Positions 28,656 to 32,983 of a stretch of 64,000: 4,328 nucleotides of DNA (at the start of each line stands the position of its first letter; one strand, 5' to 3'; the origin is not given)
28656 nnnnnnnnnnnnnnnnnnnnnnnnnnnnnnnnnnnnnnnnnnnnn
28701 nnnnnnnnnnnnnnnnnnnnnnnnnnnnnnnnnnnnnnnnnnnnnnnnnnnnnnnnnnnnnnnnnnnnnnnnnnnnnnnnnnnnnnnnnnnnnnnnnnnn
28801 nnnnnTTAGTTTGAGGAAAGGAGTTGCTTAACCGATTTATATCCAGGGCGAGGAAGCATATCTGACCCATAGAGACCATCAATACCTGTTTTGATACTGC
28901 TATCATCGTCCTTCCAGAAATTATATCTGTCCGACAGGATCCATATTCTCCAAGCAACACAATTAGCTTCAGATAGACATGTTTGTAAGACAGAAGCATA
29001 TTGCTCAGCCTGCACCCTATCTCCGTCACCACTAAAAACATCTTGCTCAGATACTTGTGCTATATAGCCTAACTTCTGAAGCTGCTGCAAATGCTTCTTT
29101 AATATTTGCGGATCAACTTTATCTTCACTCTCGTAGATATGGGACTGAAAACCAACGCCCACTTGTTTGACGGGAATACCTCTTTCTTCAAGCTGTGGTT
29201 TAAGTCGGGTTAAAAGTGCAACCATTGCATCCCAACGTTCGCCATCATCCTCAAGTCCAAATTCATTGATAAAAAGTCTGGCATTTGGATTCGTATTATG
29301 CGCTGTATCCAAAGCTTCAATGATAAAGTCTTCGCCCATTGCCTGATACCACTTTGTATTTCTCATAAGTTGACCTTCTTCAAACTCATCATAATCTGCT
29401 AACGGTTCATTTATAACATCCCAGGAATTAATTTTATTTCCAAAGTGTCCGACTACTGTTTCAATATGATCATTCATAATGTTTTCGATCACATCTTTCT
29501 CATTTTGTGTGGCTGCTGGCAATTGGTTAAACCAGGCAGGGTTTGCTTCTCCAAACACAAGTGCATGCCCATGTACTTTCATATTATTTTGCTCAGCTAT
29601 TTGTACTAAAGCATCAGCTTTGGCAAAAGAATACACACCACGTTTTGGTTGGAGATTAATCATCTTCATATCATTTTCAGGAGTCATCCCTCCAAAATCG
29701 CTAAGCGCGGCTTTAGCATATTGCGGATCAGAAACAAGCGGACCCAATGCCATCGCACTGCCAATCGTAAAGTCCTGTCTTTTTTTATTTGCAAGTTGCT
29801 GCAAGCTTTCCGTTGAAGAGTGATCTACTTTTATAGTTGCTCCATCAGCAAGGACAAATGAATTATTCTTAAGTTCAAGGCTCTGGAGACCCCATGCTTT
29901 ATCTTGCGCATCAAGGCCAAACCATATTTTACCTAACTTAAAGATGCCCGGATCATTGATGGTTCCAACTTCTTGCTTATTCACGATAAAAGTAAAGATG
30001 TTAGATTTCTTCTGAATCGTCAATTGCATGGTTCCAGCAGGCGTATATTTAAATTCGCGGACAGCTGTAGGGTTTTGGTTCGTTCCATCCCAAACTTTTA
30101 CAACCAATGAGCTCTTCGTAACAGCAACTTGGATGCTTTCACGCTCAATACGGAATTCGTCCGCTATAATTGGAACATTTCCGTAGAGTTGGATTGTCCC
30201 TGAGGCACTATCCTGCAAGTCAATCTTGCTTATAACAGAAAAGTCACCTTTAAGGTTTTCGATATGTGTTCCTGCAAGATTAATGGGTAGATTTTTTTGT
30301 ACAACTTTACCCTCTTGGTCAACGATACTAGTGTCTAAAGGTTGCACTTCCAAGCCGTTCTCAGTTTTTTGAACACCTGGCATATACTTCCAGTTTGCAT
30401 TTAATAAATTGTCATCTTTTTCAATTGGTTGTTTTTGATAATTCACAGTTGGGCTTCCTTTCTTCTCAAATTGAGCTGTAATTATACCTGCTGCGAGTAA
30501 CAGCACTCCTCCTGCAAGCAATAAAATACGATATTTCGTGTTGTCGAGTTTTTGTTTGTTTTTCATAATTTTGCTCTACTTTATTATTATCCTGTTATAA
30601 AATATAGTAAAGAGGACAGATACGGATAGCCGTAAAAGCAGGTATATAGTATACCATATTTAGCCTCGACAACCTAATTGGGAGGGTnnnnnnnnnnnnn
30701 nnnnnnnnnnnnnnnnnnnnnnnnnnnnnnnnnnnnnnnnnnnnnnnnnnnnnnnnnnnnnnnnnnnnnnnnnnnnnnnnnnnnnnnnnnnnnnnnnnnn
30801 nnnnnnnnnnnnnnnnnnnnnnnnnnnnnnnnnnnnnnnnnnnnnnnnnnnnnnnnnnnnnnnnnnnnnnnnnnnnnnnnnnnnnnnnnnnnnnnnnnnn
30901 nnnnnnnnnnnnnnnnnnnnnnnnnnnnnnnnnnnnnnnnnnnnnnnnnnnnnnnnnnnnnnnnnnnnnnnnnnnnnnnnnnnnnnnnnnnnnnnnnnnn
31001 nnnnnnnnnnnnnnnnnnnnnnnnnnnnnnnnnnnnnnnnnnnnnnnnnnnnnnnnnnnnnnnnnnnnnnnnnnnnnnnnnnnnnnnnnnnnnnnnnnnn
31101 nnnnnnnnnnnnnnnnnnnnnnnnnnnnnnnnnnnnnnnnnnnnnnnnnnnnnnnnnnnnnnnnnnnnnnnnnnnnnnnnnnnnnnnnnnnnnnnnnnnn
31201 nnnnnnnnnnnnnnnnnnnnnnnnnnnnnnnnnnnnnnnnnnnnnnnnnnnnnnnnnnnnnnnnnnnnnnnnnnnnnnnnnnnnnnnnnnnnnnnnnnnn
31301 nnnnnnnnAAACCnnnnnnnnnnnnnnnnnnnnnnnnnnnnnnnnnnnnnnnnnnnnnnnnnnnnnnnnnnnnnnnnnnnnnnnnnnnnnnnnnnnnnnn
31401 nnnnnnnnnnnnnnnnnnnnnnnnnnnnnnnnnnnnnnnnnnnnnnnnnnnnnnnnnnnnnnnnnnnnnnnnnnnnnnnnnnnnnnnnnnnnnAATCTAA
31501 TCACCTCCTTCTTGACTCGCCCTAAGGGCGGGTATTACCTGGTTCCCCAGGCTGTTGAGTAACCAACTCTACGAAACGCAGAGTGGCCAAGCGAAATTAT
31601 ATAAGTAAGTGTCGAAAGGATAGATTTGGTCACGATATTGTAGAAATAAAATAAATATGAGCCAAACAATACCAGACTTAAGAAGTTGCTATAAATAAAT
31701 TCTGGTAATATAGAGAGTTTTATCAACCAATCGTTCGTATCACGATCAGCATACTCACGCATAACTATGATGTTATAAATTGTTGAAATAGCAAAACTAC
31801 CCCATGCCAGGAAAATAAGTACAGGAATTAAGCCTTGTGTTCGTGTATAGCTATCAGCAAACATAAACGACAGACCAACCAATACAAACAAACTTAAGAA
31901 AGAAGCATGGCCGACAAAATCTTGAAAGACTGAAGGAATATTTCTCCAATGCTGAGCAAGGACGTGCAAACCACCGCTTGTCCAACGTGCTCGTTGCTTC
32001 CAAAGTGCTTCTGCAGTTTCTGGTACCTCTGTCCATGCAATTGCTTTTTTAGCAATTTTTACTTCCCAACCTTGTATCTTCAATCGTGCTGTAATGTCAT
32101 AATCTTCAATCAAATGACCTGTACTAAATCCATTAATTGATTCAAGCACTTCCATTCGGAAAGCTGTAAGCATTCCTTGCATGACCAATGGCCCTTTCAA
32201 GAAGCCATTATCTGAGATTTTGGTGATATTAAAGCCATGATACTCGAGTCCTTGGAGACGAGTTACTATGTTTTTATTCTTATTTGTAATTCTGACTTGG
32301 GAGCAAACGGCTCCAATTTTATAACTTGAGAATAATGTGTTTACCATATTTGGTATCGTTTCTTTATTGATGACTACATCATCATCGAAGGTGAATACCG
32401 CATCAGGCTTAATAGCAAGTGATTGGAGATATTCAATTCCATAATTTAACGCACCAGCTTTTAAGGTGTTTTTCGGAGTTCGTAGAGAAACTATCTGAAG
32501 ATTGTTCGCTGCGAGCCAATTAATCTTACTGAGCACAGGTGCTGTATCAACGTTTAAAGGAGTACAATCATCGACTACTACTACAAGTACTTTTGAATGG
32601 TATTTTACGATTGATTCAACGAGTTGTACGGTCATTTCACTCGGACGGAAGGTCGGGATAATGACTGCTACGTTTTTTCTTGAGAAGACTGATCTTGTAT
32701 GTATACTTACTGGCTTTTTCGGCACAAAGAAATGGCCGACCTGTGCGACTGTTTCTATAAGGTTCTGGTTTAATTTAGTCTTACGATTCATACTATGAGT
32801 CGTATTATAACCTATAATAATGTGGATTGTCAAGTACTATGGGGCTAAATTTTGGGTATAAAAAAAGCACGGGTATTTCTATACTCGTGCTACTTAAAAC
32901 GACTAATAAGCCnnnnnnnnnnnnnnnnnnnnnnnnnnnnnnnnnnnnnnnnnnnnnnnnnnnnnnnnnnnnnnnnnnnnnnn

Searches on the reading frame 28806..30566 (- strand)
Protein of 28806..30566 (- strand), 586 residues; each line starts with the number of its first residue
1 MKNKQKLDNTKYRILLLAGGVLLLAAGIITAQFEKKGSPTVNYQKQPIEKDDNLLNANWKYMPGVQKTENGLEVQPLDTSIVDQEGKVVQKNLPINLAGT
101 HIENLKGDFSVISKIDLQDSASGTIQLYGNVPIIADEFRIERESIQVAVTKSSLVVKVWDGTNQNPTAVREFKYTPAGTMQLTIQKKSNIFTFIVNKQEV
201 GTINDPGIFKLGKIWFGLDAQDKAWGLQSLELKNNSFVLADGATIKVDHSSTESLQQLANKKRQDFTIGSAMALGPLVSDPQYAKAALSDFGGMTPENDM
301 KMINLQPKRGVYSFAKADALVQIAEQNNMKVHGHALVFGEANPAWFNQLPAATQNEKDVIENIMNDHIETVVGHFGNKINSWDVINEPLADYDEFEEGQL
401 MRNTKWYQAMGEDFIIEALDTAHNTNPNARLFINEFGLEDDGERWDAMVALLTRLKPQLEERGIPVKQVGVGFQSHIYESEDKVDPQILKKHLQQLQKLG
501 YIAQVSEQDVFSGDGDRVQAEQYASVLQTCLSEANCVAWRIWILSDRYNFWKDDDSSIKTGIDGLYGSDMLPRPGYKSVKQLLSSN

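Call 5: search_protein_families(library=pfam, proteins=[window:28806-30566:-], max_evalue=0.01)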
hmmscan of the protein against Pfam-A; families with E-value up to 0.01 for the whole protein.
window:28806-30566:- (586 aa): 1 family
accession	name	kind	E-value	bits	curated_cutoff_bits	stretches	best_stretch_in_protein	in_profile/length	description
PF00331.26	Glyco_hydro_10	-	7.3e-69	232.8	22.1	1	261-580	5-309/311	Glycosyl hydrolase family 10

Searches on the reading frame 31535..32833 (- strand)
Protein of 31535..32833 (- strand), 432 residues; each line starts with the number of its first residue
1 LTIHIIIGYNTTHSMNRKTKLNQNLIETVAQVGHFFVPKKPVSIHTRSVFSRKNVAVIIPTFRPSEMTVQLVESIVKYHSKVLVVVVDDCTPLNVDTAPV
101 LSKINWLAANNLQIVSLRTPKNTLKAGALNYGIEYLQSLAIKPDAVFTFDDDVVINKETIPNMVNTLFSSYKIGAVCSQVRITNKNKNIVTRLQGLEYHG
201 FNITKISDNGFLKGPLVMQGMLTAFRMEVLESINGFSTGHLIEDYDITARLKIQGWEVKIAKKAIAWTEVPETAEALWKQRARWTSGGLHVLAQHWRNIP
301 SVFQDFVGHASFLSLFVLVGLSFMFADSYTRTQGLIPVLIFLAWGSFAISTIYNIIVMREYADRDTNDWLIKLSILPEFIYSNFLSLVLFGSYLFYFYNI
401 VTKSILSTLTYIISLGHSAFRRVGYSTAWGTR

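Call 5: search_protein_families(library=pfam, proteins=[window:31535-32833:-], max_evalue=0.01)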
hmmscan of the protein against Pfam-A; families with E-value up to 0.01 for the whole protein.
window:31535-32833:- (432 aa): 5 families
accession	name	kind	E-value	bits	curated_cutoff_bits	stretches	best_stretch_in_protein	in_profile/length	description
PF13641.12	Glyco_tranf_2_3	-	5.1e-29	102.3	27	1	54-286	2-229/230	Glycosyltransferase like family 2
PF13632.12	Glyco_trans_2_3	-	6.1e-21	75.6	27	1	146-344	2-186/198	Glycosyl transferase family group 2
PF13506.12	Glyco_transf_21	-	6.4e-17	62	21.7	1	141-285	29-173/174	Glycosyl transferase family 21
PF00535.33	Glycos_transf_2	-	4.3e-13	50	23.3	1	57-231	2-165/168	Glycosyl transferase family 2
PF03142.21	Chitin_synth_2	-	2.6e-07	30.1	27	1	145-200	204-259/527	Chitin synthase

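Call 33: search_protein_families(library=ncbifam, proteins=[window:31535-32833:-], max_evalue=0.001)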
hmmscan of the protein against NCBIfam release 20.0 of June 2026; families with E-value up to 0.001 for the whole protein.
window:31535-32833:- (432 aa): 8 families
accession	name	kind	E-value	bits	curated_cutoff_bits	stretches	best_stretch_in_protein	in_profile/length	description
TIGR03937.1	PgaC_IcaA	equivalog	1.5e-34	119.7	422.3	1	32-325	21-302/407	poly-beta-1,6-N-acetyl-D-glucosamine synthase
TIGR03111.1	glyc2_xrt_Gpos1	hypoth_equivalog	1.2e-10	40.8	363.95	1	32-309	27-307/439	TIGR03111 family XrtG-associated glycosyltransferase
TIGR04242.1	nodulat_NodC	equivalog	6.6e-10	38.5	550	1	51-286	46-282/395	chitooligosaccharide synthase NodC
TIGR03965.1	mycofact_glyco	equivalog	1.1e-09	37.7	280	1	27-320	48-332/467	mycofactocin biosynthesis glycosyltransferase MftF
NF053846.1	glyco_with_XrtP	equivalog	4.9e-09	35.4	520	1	74-301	62-311/440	XrtP-associated glycosyltransferase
TIGR03030.1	CelA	equivalog_domain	3.2e-06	25.5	699.1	1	225-292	314-381/714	UDP-forming cellulose synthase catalytic subunit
NF038299.1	EPS_HpsN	equivalog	3.4e-06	26.3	425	1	54-185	2-124/317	hormogonium polysaccharide biosynthesis glycosyltransferase HpsN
TIGR03472.1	HpnI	equivalog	3.7e-06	26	310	1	144-285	128-269/373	bacteriohopanetetrol glucosamine biosynthesis glycosyltransferase HpnI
